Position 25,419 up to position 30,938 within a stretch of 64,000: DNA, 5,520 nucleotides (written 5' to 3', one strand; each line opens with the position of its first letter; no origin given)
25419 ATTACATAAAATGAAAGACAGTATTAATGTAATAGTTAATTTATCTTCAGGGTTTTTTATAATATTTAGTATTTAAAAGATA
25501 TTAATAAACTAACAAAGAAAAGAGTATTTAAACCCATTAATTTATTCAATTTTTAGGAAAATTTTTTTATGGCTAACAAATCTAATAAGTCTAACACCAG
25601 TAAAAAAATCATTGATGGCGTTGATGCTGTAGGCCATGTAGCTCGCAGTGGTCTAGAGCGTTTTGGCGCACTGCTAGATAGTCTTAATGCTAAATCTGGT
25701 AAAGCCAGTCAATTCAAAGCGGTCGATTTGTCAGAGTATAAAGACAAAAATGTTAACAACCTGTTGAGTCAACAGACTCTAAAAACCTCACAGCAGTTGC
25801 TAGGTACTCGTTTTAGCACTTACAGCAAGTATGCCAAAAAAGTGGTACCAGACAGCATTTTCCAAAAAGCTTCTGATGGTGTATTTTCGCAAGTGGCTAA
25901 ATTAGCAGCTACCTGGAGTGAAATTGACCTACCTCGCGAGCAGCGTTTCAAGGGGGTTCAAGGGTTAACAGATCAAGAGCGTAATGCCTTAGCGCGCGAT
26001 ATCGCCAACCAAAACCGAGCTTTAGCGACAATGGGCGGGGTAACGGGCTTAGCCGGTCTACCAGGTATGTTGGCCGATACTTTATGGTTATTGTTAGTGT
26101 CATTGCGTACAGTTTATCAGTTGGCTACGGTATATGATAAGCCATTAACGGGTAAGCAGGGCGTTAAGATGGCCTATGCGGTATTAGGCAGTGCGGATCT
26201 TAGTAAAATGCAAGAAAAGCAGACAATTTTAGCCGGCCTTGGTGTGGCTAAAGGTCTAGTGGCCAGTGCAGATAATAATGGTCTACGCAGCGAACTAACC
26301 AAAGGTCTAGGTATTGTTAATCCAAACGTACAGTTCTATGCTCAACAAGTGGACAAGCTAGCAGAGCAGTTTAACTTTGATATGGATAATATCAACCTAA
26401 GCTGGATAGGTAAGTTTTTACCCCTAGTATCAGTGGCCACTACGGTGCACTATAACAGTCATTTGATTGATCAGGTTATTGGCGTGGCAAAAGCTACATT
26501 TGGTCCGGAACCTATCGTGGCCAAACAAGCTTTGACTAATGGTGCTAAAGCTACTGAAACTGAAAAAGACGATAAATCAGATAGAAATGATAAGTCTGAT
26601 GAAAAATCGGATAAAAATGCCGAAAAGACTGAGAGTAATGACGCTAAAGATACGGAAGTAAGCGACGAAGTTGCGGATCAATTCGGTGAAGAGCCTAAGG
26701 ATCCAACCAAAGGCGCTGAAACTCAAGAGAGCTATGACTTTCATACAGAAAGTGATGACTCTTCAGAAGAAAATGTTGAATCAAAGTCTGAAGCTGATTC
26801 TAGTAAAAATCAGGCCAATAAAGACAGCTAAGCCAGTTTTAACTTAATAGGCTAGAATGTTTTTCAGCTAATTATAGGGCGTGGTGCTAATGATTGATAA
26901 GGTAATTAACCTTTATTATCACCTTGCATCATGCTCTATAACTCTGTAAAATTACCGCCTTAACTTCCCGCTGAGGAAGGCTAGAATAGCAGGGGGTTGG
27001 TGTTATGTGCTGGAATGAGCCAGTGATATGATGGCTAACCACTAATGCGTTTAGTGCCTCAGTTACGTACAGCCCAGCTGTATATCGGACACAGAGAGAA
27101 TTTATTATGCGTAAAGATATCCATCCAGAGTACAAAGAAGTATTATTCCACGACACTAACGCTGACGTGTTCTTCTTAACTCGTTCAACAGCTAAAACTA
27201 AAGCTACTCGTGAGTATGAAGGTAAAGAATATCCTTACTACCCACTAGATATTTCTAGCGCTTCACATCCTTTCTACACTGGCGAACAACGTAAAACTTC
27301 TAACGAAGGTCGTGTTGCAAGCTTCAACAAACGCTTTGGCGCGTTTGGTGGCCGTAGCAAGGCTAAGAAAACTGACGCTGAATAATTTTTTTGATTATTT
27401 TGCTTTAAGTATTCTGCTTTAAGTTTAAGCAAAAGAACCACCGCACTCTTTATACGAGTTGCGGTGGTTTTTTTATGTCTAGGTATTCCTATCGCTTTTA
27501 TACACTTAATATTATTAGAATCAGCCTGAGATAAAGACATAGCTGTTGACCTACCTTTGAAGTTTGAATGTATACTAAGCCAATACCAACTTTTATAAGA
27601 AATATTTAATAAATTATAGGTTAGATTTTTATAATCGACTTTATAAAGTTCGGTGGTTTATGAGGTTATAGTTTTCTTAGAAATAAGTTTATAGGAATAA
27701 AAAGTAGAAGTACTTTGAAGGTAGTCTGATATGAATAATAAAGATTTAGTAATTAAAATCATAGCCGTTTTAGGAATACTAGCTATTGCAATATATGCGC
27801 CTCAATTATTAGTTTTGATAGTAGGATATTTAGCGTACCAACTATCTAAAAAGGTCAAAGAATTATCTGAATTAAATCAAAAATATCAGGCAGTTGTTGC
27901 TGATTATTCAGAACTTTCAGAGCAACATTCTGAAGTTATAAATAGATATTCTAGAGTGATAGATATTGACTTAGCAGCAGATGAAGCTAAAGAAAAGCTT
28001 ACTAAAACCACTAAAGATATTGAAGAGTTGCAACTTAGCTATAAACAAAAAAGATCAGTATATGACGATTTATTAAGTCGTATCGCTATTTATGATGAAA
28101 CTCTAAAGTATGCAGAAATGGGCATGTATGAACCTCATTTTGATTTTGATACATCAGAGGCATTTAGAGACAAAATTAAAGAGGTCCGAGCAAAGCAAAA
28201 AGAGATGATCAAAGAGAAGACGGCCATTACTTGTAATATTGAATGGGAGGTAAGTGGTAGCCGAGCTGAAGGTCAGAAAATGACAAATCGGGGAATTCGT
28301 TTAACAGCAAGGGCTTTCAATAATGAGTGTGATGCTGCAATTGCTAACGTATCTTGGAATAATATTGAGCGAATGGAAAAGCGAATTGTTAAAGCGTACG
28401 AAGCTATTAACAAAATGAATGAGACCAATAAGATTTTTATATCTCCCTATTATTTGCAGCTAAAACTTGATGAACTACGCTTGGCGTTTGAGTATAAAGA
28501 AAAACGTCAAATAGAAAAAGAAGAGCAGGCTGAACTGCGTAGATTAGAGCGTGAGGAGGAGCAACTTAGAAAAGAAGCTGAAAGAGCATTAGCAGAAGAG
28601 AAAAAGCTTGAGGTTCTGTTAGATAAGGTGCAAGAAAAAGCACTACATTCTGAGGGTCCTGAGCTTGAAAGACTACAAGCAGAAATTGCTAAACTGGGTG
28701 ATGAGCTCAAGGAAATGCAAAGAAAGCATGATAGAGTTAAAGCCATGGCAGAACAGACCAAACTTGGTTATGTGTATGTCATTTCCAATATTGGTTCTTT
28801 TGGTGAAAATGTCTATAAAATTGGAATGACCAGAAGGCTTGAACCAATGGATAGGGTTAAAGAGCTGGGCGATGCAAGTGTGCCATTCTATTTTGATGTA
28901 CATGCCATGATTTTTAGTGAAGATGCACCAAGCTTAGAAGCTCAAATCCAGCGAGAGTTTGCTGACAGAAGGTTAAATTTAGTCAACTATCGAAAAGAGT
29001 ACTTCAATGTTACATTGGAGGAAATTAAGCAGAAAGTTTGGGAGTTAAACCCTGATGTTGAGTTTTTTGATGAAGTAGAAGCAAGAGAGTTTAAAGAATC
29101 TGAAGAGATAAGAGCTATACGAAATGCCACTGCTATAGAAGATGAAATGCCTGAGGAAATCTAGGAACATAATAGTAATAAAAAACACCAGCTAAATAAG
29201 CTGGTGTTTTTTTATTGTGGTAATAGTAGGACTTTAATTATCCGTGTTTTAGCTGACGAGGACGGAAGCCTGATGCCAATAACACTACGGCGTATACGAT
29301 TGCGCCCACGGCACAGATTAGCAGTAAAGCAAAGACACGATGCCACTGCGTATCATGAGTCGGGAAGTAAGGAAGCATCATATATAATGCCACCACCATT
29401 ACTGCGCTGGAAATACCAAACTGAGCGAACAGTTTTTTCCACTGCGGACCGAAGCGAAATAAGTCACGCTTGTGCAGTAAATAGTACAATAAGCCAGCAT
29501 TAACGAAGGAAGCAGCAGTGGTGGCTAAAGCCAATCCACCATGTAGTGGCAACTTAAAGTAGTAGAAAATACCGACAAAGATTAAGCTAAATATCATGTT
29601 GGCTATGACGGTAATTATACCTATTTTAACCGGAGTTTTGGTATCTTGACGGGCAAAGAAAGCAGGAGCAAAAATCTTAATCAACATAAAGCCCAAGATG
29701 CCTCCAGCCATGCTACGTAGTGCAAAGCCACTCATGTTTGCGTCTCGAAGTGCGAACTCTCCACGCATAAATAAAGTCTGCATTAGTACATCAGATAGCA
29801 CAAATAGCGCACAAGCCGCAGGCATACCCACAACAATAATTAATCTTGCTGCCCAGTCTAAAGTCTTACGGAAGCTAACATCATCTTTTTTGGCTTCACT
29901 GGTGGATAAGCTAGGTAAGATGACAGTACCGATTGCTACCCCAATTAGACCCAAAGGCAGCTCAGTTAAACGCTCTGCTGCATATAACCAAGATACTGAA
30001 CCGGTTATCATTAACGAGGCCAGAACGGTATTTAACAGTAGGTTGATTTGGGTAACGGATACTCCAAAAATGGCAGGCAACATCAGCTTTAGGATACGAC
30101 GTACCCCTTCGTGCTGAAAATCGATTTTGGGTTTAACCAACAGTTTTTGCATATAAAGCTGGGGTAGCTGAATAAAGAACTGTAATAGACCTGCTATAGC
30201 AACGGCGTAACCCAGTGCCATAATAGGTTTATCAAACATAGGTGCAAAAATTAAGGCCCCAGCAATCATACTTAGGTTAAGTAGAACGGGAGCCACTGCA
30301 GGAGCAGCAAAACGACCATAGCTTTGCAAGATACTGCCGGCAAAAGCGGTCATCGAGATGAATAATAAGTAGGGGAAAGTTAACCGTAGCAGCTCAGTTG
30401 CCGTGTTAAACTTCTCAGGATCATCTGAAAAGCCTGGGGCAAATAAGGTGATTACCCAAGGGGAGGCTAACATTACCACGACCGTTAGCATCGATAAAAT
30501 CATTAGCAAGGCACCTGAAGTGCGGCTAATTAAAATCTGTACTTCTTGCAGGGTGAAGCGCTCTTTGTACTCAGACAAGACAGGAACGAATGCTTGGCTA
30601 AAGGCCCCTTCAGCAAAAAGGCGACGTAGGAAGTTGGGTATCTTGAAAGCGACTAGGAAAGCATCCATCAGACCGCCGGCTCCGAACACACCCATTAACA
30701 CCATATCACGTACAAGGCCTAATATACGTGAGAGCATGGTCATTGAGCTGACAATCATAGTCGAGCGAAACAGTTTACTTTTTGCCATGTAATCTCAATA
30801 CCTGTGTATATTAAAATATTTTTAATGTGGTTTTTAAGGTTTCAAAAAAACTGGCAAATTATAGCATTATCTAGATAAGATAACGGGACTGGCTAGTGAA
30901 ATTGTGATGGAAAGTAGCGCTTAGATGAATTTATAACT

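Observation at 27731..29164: Lone AT-rich gene with the PD-Lambda-1/SNIPE architecture (membrane-bound DUF4041 GIY-YIG-like nuclease)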

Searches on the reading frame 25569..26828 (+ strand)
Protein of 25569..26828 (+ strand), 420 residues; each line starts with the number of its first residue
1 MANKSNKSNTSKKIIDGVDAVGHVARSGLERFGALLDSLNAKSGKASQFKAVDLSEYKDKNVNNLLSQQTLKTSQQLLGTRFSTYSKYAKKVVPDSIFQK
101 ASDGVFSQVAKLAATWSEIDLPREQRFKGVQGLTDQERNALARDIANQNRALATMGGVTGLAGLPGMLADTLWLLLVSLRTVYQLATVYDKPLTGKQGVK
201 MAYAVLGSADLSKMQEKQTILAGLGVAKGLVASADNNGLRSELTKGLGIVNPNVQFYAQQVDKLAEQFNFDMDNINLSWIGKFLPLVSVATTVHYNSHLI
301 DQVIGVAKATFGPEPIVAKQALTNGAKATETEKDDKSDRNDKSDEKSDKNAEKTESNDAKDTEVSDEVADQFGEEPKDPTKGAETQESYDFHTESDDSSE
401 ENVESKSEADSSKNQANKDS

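Call 4: search_protein_families(library=pfam, proteins=[window:25569-26828:+], max_evalue=0.01)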
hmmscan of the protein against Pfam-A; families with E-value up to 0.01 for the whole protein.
window:25569-26828:+ (420 aa): 1 family
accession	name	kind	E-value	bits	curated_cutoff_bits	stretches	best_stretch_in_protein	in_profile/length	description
PF12787.12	EcsC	-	9.1e-11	42.3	30.4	1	71-311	14-235/240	EcsC protein family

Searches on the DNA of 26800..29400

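Call 68: search_rna_families(source=window, start=26800, end=29400, threshold=evalue, max_evalue=1)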
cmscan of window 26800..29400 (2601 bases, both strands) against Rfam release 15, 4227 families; matches with E-value up to 1: 9.
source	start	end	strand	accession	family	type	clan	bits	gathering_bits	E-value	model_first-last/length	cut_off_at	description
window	29146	29216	+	RF02064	STnc370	Gene; sRNA;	-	33.5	54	0.041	1-71/71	no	Enterobacterial sRNA STnc370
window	29177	29239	-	RF02064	STnc370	Gene; sRNA;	-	27.5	54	0.76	1-71/71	no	Enterobacterial sRNA STnc370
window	29143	29211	+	RF02083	OrzO-P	Gene; antitoxin;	-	27.3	60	0.14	1-76/76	no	OrzO-P RNA antitoxin family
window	29170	29224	-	RF02362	Yfr10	Gene; sRNA;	-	26.1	43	0.52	1-78/78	no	Cyanobacterial functional RNA 10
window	29173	29249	+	RF02351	psRNA14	Gene; sRNA;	-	25.4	60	0.25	1-84/84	no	Proteobacteria sRNA psRNA14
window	27365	27474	+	RF02397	sau-5971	Gene; sRNA;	-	24.6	90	0.2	1-96/96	no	Staphylococcus sRNA sau-5971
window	27399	27474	+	RF02495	ohsC_RNA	Gene; antitoxin;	-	24.6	50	0.91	1-77/77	no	Oppression of Hydrophobic ORF by sRNA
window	29165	29224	-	RF02621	BSnc120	Gene; sRNA;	-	22.7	114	0.052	1-88/88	no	Brucella sRNA 120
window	27431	27472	-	RF00973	mir-597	Gene; miRNA;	-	20.9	100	0.84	26-67/97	no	mir-597 microRNA precursor family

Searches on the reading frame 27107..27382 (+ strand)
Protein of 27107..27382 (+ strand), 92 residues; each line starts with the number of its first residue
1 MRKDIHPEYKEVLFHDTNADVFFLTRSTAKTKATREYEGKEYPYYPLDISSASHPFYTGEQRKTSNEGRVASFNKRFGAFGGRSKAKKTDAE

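Call 4: search_protein_families(library=pfam, proteins=[window:27107-27382:+], max_evalue=0.01)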
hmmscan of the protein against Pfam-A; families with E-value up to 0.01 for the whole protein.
window:27107-27382:+ (92 aa): 1 family
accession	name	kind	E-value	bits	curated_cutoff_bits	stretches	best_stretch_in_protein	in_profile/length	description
PF01197.23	Ribosomal_L31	-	8.1e-25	87.3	27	1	1-78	1-65/65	Ribosomal protein L31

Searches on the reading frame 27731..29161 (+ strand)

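Call 4: search_protein_families(library=pfam, proteins=[window:27731-29161:+], max_evalue=0.01)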
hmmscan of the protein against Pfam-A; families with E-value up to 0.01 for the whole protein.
window:27731-29161:+ (477 aa): 3 families
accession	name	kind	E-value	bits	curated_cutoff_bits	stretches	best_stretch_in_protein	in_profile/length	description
PF13250.11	DUF4041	-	1.5e-21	76.5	27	1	192-245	3-56/56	Domain of unknown function (DUF4041)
PF13455.12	MUG113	-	1.5e-18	67.5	22.3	1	362-435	1-69/73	Meiotically up-regulated gene 113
PF10544.15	T5orf172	-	9.3e-16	58.6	20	1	346-434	1-95/101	T5orf172 domain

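Call 5: search_protein_families(library=padloc, proteins=[window:27731-29161:+], max_evalue=0.01)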
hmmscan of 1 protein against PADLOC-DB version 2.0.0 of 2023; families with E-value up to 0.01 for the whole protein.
window:27731-29161:+ (477 aa): 5 families
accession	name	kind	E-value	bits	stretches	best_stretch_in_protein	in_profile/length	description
PDLC03976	PD-Lambda-1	-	7.6e-172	570.6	1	38-468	49-480/491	-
PDLC03977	PD-Lambda-1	-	2.6e-163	542.5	1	37-466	37-477/496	-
PDLC05041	PDC-S57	-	7.8e-14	49.8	1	343-436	3-90/212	-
PDLC05042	PDC-S57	-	2.4e-06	25.4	1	342-430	4-90/245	-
PDLC03865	LmuB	-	0.0018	14.5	1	36-358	544-851/1007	-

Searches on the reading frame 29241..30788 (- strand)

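Call 4: search_protein_families(library=pfam, proteins=[window:29241-30788:-], max_evalue=0.01)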
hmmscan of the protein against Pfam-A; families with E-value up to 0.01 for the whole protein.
window:29241-30788:- (516 aa): 2 families
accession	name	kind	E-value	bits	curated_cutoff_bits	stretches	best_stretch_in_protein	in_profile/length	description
PF03023.19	MurJ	-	3.1e-128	428.6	27.4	1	34-476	4-437/451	Lipid II flippase MurJ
PF01554.23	MatE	-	0.00082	19.5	24.9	1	93-169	74-150/161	MatE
